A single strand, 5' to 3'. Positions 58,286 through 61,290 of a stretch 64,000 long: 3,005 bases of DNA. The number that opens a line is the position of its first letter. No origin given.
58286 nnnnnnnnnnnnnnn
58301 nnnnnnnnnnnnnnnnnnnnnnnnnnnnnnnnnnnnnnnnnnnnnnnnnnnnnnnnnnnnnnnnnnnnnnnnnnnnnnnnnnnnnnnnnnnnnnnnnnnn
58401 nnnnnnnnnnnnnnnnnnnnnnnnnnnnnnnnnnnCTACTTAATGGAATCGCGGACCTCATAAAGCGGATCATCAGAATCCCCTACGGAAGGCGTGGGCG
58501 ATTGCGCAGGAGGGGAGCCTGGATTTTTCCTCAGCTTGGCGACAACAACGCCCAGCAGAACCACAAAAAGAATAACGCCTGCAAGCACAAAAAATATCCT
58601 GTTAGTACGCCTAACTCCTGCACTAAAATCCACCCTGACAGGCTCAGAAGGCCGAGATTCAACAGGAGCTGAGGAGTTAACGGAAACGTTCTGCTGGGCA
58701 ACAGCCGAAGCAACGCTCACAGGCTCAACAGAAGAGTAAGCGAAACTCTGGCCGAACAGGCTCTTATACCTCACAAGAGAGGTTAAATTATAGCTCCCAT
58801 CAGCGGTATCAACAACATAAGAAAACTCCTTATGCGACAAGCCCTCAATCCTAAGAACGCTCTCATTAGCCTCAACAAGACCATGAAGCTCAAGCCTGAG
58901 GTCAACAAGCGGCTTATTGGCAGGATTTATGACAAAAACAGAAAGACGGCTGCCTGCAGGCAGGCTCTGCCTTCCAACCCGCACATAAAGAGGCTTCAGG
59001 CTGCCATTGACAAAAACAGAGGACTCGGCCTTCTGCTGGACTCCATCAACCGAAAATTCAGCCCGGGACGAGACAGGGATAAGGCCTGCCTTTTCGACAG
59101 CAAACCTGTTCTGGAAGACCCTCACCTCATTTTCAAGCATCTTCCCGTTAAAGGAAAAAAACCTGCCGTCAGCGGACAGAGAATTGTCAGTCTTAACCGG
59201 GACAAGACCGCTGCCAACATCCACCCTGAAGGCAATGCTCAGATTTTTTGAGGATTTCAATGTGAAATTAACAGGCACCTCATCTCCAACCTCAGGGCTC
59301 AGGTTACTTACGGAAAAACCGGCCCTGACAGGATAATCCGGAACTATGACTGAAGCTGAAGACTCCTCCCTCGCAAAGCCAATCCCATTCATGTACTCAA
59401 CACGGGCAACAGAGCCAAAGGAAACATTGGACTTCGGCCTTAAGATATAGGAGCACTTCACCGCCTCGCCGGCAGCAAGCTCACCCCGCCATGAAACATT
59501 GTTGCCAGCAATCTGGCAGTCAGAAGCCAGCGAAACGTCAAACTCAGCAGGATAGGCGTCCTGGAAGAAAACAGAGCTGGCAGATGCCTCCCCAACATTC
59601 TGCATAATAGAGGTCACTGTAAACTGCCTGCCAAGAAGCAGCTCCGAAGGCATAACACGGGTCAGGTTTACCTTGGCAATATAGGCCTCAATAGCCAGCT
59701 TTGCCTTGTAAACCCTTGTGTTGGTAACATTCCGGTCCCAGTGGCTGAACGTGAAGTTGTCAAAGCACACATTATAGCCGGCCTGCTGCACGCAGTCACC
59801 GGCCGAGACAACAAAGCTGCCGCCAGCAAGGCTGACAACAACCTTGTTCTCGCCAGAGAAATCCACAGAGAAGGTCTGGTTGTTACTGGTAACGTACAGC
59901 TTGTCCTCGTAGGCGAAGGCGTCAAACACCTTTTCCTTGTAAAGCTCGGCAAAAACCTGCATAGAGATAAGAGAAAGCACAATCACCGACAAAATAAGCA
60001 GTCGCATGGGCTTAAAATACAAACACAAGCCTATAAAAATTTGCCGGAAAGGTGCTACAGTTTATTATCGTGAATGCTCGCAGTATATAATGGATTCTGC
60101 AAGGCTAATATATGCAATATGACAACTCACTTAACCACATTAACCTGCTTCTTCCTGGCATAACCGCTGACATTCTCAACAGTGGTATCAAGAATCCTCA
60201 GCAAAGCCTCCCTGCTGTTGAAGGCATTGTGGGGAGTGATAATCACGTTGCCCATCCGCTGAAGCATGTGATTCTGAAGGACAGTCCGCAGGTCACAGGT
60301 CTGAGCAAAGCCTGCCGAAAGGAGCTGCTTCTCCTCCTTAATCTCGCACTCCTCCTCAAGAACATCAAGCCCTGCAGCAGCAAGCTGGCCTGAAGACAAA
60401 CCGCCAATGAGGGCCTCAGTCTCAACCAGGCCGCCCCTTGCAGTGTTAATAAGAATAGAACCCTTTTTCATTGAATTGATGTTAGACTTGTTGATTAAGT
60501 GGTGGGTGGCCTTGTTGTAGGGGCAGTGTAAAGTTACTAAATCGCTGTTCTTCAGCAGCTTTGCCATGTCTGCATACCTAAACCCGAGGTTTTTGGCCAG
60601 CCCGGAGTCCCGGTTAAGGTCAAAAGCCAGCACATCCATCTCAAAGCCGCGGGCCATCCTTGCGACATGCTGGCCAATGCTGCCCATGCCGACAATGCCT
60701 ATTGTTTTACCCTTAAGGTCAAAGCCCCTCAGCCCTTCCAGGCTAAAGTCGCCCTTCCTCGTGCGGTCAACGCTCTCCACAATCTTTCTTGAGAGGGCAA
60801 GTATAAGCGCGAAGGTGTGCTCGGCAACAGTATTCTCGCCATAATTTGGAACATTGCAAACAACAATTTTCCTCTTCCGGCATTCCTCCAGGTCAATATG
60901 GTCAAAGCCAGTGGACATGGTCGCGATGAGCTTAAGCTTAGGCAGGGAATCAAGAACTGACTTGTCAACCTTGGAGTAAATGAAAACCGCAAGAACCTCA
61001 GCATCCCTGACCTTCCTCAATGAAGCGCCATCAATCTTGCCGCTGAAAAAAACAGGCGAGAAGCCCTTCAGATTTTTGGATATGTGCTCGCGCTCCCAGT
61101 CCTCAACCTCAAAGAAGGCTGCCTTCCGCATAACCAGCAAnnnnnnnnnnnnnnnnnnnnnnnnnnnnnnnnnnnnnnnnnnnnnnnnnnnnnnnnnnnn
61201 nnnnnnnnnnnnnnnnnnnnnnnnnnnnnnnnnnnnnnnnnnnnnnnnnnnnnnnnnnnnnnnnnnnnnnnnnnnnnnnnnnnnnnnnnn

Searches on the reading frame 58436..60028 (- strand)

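Call 5: search_protein_families(library=pfam, max_evalue=0.001, proteins=[window:58436-60028:-])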
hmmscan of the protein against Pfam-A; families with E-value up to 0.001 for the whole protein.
window:58436-60028:- (530 aa): 1 family
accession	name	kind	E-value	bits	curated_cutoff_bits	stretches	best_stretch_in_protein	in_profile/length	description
PF01102.23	Glycophorin_A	-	0.00016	22.3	30.1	1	449-525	33-108/114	Glycophorin A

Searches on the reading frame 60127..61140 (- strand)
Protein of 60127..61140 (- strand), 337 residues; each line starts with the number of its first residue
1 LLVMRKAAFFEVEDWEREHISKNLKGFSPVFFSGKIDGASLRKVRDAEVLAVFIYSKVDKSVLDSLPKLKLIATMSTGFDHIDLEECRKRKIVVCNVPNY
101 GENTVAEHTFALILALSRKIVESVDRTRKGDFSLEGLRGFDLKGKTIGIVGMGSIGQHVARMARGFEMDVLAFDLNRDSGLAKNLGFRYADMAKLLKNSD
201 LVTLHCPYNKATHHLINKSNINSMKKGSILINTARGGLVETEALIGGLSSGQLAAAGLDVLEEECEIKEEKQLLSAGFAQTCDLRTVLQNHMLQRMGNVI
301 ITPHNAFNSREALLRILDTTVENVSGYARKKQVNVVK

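Call 5: search_protein_families(library=pfam, max_evalue=0.001, proteins=[window:60127-61140:-])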
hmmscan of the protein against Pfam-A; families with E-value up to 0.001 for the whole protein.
window:60127-61140:- (337 aa): 5 families
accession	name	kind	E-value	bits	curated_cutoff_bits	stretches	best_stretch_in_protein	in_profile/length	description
PF02826.25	2-Hacid_dh_C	-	1.3e-55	188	25.1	1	110-306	1-178/178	D-isomer specific 2-hydroxyacid dehydrogenase, NAD binding domain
PF00389.36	2-Hacid_dh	-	8.3e-29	100.4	24.6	1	18-333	13-129/134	D-isomer specific 2-hydroxyacid dehydrogenase, catalytic domain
PF01262.27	AlaDh_PNT_C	-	6.5e-07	29.4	23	1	147-241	31-138/214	Alanine dehydrogenase/PNT, C-terminal domain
PF07991.19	KARI_N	-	2.9e-06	27.4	20.6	1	142-231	2-92/165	Acetohydroxy acid isomeroreductase, NADPH-binding domain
PF03446.21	NAD_binding_2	-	1.3e-05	25.7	21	1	146-235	1-94/161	NAD binding domain of 6-phosphogluconate dehydrogenase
